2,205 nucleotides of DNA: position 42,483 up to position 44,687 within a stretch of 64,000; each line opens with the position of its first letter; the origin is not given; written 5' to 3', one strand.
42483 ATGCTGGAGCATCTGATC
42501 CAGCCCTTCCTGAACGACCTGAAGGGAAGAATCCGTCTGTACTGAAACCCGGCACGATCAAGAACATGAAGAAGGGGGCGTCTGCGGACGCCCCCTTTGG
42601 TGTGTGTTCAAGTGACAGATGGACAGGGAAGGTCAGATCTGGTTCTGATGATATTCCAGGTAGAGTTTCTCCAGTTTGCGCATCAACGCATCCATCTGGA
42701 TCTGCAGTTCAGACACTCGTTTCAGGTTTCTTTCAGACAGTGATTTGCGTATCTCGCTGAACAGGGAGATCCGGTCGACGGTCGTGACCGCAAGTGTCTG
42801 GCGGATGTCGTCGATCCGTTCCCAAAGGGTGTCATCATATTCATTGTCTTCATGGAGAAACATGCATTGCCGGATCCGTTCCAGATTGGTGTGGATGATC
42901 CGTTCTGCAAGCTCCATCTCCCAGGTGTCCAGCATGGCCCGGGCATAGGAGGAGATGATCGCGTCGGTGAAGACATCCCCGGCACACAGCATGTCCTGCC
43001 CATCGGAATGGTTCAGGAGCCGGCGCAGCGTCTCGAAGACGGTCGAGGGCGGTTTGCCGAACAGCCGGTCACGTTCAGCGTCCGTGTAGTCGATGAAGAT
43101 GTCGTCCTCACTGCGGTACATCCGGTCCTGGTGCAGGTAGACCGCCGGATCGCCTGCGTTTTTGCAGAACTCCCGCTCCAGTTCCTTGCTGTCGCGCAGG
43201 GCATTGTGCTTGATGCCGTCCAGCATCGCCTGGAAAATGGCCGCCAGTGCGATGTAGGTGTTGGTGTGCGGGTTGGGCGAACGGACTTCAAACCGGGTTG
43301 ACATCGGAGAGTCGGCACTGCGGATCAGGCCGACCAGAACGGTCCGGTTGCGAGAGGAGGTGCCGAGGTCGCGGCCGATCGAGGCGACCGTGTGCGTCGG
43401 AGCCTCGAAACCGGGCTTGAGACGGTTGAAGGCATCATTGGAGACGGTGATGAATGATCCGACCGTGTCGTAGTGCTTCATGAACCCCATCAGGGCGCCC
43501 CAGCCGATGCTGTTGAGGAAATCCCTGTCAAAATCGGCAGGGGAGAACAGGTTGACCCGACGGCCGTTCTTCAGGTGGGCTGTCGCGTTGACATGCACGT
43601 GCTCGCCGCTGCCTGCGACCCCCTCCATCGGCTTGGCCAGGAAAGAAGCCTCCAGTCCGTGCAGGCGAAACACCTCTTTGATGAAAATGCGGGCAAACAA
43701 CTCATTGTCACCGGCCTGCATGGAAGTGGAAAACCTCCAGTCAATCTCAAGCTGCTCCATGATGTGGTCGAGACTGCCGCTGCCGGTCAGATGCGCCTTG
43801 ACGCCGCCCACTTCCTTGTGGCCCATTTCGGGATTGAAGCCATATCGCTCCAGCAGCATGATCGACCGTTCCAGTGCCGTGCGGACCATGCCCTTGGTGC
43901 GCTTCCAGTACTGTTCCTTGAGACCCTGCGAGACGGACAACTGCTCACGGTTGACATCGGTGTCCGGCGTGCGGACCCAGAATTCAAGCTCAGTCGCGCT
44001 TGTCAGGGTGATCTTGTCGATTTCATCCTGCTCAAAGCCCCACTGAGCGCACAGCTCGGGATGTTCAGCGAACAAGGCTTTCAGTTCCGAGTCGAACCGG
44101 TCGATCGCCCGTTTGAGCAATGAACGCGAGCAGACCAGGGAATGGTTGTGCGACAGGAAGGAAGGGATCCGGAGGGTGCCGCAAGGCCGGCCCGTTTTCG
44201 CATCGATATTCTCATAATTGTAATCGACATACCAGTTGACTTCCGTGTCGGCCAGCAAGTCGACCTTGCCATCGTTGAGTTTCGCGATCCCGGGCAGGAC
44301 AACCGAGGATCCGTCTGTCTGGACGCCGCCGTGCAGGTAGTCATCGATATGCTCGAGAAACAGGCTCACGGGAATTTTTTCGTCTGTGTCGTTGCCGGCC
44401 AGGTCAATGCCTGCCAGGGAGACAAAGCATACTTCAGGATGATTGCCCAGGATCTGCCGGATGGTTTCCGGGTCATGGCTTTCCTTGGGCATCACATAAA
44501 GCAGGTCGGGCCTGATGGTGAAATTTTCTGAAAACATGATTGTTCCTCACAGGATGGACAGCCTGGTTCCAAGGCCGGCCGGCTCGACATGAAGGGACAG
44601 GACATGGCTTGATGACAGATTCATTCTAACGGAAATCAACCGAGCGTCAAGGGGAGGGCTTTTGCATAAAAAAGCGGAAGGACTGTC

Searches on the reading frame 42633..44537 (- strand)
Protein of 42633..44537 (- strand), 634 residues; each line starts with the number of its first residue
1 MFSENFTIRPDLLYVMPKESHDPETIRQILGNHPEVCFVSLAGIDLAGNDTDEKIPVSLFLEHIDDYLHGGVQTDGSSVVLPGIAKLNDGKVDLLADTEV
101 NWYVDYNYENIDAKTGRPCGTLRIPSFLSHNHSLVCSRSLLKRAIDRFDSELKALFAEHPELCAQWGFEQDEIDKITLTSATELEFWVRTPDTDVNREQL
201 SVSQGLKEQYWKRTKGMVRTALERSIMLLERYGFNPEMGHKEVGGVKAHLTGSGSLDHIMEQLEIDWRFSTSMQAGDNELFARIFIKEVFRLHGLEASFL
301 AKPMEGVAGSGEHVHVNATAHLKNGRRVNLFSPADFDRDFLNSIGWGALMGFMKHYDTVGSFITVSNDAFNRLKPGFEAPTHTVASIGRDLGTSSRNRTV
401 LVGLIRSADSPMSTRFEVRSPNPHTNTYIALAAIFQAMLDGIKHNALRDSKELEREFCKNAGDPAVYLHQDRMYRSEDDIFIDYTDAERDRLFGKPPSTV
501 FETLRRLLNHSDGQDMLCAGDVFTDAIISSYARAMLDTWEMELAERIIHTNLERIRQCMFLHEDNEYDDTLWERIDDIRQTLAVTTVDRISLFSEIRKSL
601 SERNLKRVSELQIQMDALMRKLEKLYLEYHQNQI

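Call 70: search_protein_families(library=pfam, proteins=[window:42633-44537:-], max_evalue=0.00001)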
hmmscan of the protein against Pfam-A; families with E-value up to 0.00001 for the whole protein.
window:42633-44537:- (634 aa): 1 family
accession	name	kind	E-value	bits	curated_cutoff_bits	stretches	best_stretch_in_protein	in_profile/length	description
PF00120.29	Gln-synt_C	-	3.7e-33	115.4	24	1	176-446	20-268/344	Glutamine synthetase, catalytic domain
